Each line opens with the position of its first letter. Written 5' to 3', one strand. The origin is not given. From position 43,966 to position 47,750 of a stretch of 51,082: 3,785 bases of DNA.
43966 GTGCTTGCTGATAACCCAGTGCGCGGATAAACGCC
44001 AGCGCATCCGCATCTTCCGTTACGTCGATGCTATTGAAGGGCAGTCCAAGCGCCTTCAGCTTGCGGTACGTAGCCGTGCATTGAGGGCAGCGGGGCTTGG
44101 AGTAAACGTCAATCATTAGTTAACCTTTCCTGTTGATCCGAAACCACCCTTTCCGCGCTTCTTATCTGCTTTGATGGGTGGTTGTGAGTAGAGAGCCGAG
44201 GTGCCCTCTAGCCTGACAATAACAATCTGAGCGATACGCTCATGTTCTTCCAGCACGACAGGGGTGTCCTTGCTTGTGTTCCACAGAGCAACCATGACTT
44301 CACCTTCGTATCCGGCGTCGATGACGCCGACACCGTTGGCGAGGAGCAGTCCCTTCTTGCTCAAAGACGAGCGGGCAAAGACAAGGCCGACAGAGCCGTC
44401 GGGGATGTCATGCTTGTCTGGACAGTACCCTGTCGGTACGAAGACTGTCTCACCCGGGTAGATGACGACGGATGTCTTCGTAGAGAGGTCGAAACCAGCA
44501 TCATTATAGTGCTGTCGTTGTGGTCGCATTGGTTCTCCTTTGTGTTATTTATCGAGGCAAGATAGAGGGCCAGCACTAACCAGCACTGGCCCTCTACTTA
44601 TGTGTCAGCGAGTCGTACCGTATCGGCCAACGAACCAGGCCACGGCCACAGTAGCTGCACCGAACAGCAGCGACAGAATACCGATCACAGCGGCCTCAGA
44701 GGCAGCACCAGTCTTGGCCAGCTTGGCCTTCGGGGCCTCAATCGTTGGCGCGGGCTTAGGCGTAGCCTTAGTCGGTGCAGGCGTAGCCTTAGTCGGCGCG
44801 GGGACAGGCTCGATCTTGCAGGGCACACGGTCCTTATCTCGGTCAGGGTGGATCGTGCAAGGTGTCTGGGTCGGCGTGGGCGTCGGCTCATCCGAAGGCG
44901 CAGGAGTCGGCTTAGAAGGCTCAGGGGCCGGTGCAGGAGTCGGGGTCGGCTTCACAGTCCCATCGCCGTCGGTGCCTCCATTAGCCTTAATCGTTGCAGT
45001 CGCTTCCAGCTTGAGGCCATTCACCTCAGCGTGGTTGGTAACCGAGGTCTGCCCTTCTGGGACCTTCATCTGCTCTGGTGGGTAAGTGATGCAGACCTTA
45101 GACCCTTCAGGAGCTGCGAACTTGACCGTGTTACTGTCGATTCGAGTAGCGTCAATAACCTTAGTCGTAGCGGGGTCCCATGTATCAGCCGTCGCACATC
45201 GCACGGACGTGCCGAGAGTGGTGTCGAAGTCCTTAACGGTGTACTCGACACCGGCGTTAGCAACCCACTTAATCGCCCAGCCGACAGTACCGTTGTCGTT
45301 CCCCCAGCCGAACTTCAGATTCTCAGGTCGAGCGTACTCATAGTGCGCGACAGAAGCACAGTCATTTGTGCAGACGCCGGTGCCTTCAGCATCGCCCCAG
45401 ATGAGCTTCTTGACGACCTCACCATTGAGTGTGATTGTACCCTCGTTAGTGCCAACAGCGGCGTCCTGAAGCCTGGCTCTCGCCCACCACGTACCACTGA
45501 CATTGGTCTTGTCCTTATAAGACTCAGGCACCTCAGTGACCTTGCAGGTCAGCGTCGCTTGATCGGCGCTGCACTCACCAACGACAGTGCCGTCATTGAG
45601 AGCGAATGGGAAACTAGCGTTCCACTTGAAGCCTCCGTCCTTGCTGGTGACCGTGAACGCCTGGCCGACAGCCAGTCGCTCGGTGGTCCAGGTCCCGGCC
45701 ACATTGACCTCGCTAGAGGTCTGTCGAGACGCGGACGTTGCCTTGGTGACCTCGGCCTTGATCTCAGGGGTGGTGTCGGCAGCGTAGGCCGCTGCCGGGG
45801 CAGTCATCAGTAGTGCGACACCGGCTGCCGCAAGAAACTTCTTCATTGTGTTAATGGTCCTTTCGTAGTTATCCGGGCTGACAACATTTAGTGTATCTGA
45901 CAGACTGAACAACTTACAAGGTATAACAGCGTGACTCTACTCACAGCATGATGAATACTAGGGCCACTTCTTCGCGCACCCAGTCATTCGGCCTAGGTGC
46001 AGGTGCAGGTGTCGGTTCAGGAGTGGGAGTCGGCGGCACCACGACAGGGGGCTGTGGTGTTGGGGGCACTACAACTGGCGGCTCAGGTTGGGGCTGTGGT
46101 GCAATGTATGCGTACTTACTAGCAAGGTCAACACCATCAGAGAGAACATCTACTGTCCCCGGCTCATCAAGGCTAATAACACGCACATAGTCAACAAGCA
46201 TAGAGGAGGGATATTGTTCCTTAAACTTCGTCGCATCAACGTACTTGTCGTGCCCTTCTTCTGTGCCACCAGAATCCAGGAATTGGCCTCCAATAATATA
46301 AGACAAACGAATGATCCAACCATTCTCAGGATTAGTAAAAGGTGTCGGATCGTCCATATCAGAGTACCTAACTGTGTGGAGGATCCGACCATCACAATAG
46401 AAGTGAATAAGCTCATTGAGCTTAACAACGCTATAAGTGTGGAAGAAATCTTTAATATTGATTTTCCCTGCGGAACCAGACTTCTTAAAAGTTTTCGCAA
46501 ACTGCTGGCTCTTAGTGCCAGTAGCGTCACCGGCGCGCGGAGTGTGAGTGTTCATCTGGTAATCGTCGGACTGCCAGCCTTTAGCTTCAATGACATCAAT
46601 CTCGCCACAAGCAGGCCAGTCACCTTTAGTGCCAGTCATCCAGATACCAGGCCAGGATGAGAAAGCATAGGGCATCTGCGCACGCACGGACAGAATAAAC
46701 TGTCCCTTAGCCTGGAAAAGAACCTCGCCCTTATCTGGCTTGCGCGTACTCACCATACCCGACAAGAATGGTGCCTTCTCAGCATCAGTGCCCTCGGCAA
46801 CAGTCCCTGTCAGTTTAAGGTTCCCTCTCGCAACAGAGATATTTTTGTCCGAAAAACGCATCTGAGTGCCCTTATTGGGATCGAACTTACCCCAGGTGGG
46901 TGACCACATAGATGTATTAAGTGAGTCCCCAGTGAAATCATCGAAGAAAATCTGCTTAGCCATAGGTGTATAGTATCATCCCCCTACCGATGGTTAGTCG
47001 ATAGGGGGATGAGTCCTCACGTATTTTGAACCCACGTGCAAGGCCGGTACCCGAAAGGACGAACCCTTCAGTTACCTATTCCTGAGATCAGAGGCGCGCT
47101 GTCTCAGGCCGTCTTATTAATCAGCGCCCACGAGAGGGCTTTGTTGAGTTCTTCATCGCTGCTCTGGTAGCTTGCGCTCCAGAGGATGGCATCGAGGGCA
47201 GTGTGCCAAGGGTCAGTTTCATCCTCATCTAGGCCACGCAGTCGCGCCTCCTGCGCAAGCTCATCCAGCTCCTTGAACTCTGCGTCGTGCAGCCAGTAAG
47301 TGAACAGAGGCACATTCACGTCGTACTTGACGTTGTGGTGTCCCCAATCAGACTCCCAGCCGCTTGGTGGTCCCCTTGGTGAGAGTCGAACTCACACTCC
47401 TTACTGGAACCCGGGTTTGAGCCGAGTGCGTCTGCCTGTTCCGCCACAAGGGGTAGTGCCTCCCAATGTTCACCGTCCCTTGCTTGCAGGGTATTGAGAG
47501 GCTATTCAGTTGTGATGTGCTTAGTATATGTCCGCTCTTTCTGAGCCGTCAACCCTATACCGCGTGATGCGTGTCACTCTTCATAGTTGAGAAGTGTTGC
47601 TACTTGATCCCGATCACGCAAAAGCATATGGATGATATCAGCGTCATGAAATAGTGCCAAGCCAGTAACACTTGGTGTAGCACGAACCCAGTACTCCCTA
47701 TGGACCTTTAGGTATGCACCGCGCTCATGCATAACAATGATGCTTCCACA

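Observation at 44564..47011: Hairpin-insulated two-gene cassette: a GH16-family glycoside hydrolase plus an LAKTG sortase-anchored adhesin-like surface protein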

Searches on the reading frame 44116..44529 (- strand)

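Call 15: search_protein_families(library=pfam, proteins=[window:44116-44529:-], max_evalue=0.01)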
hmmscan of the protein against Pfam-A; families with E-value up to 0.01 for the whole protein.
window:44116-44529:- (137 aa): 2 families
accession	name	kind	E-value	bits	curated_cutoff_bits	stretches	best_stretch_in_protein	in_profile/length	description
PF00692.24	dUTPase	-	2.5e-25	89.2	22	1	3-134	6-129/129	dUTPase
PF22769.1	DCD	-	2.2e-11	44.5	27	1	18-106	68-152/153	dCTP deaminase-like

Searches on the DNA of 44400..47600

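Call 91: search_rna_families(source=window, start=44400, end=47600, threshold=evalue, max_evalue=1)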
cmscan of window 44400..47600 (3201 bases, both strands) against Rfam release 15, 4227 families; matches with E-value up to 1: 1.
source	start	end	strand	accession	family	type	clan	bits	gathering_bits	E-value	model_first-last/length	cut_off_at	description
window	47371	47453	-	RF00005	tRNA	Gene; tRNA;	CL00001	48.6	29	1.2e-08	1-71/71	no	tRNA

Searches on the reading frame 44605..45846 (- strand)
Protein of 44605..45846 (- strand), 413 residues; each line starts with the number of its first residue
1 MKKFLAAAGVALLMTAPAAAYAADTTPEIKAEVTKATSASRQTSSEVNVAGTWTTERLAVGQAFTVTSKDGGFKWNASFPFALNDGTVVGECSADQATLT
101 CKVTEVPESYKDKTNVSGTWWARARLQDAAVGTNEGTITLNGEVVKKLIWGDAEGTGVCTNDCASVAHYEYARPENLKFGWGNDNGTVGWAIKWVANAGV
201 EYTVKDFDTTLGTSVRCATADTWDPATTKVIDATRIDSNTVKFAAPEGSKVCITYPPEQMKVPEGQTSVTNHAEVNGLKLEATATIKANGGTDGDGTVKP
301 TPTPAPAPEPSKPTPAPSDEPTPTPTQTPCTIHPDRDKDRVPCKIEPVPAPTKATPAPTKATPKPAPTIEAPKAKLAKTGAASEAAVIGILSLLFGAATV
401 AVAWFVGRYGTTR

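Call 3: search_protein_families(library=pfam, proteins=[window:44605-45846:-], max_evalue=0.1)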
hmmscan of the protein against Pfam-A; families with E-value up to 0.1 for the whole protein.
window:44605-45846:- (413 aa): 0 families

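Call 4: search_protein_families(library=phrogs, proteins=[window:44605-45846:-], max_evalue=0.1)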
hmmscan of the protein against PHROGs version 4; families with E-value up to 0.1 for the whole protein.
window:44605-45846:- (413 aa): 0 families

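Call 10: search_dna_similar(query=window:44605-45846:-, collection=phages, mode=protein, max_evalue=0.001)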
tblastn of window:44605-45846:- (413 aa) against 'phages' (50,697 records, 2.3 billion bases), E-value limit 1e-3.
Records with a match: 2; places in all: 2; records where one place covers at least 80% of the query: 0.
Best place of each record, by identity: 60-80% 2.
By first word of the organism name: Caudovirus 1; Actinomyces 1.
By host as written in the record: Homo sapiens 1; Actinomyces odontolyticus subsp. actinosynbacter XH001 1.
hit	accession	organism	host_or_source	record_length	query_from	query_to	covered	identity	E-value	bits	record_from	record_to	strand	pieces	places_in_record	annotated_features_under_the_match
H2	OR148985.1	Caudovirus D_HF4_2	Homo sapiens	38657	29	296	65%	68.8%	3e-125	404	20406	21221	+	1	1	hypothetical protein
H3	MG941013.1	Actinomyces phage xhp1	Actinomyces odontolyticus subsp. ...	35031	27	296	65%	60.5%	8e-99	328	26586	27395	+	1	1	hypothetical protein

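Call 11: get_annotated_region(hit=H3, flank=6000)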
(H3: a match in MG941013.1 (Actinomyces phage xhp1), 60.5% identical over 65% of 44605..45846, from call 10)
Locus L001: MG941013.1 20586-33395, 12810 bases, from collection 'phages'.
description: Actinomyces phage xhp1, complete genome.
organism: Actinomyces phage xhp1 (NCBI taxid 2099653)
taxonomy: Viruses; Duplodnaviria; Heunggongvirae; Uroviricota; Caudoviricetes
host: Actinomyces odontolyticus subsp. actinosynbacter XH001; source: -; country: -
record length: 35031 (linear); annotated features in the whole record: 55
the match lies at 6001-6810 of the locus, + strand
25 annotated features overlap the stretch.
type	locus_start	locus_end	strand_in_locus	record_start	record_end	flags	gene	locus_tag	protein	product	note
CDS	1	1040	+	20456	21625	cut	-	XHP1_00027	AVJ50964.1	hypothetical protein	-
CDS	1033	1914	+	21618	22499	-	-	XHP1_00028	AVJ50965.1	glycerophosphoryl diester phosphodiesterase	-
CDS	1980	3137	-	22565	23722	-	-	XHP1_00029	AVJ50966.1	site-specific integrase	-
CDS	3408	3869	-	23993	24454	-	-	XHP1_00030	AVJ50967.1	hypothetical protein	-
CDS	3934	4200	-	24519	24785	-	-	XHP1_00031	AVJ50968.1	hypothetical protein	-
CDS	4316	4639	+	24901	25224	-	-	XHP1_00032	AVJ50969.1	hypothetical protein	-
CDS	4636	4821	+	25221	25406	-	-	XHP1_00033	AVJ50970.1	hypothetical protein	-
CDS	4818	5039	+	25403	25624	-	-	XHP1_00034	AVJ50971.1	hypothetical protein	-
CDS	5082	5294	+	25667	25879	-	-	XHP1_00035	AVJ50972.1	hypothetical protein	-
CDS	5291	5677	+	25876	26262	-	-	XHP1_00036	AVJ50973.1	hypothetical protein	-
CDS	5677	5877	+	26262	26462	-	-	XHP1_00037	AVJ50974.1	hypothetical protein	-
CDS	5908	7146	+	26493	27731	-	-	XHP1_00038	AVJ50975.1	hypothetical protein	-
CDS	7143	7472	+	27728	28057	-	-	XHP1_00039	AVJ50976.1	hypothetical protein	-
CDS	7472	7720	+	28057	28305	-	-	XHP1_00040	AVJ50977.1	hypothetical protein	-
CDS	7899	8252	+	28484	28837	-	-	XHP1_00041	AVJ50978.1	hypothetical protein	-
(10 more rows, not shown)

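Call 12: get_annotated_region(hit=H2, flank=6000)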
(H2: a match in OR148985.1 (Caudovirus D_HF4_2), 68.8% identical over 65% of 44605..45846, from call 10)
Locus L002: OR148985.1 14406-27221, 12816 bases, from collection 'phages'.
description: Caudovirus D_HF4_2, complete genome.
organism: Caudovirus D_HF4_2 (NCBI taxid 3071195)
taxonomy: Viruses; Duplodnaviria; Heunggongvirae; Uroviricota; Caudoviricetes
host: Homo sapiens; source: saliva (passive drool collection); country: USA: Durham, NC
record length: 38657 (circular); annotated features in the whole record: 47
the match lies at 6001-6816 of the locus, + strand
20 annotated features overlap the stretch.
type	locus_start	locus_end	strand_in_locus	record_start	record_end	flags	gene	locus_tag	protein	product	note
CDS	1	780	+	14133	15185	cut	-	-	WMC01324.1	hypothetical protein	-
CDS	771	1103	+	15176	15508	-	-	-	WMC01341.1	hypothetical protein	-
CDS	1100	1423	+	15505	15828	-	-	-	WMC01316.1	putative holin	putative phage holin Dp-1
CDS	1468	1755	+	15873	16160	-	-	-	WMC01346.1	hypothetical protein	-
CDS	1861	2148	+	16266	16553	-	-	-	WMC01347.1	hypothetical protein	-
CDS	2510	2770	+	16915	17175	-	-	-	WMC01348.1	hypothetical protein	-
CDS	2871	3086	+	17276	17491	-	-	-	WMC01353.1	hypothetical protein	-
CDS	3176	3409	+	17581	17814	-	-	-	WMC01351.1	hypothetical protein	-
CDS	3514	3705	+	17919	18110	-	-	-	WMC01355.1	hypothetical protein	-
CDS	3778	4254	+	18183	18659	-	-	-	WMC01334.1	hypothetical protein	-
CDS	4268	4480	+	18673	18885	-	-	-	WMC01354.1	hypothetical protein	-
CDS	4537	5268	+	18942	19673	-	-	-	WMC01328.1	hypothetical protein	-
CDS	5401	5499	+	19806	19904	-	-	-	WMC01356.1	hypothetical protein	-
CDS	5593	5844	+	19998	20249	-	-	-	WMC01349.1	hypothetical protein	-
CDS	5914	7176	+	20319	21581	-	-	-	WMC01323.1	hypothetical protein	-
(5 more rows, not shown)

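Call 19: find_homologous_proteins(query=window:44605-45846:-)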
Query window:44605-45846:- (413 aa): 1964 proteins with E <= 0.001 among 8000 candidates; the best 120 are listed.
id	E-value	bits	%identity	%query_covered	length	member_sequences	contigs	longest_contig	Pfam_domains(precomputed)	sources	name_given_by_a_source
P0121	1.6e-271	918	100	100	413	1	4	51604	-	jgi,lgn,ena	jgi:hypothetical protein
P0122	2.2e-259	878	96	100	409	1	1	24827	-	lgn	-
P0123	6.0e-259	877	96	100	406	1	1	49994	-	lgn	-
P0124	2.6e-256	868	95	100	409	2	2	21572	-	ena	-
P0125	4.7e-256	867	95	100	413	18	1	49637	-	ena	-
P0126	9.0e-255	863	94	100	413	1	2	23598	-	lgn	-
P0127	2.5e-253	858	94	100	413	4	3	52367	-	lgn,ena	-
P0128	6.3e-253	857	94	100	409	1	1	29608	-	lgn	-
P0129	8.1e-253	857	93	100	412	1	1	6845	-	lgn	-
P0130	2.7e-252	855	94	100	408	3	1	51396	-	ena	-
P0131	1.7e-251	852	93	100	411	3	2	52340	-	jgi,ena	jgi:singapore isolate B (sub-type 7) whole genome shotgun sequence assembly, scaffold_4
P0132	2.0e-249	845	91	100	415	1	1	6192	-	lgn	-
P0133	2.2e-249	845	92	100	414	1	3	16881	-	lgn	-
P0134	9.4e-247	837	91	100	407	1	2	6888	-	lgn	-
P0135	3.3e-245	832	91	100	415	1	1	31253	-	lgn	-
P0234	2.0e-189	648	73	99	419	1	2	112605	-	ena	-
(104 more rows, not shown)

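Call 22: find_encoding_contigs(protein=P0234, flank=10000, max_places=3)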
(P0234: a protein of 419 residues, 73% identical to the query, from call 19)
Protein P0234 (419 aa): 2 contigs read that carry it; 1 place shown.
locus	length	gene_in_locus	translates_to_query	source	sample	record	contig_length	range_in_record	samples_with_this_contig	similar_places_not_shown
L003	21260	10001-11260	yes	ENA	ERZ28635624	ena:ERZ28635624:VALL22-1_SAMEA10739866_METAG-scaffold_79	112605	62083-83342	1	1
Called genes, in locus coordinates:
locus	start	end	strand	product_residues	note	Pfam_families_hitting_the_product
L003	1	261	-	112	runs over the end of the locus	-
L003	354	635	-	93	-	-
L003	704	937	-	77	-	-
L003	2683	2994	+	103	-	-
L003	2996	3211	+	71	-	-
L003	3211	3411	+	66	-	-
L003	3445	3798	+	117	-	-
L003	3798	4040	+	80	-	-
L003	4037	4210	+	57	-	-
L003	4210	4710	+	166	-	-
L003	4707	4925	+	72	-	-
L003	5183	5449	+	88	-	-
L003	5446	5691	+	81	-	-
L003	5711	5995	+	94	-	-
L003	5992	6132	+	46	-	-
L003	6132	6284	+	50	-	-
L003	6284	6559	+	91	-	-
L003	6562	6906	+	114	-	-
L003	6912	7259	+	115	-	-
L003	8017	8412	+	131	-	-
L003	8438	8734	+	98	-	-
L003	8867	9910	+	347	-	PF00722:Glyco_hydro_16, PF26113:GH16_XgeA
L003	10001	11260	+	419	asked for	-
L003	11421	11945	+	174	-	-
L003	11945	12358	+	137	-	PF00692:dUTPase, PF22769:DCD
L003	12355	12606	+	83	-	PF00462:Glutaredoxin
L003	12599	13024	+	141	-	-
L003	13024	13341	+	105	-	-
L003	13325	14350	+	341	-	PF01510:Amidase_2, PF19127:Choline_bind_3, PF01473:Choline_bind_1 (weak), PF19127:Choline_bind_3 (weak)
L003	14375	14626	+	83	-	PF23809:Phage_holin_9 (weak)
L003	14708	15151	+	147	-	-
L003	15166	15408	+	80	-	-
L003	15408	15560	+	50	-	-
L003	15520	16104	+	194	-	-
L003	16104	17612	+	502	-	-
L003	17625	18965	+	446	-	-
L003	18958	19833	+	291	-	-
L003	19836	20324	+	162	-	-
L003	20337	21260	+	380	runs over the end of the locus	PF25209:Phage_capsid_4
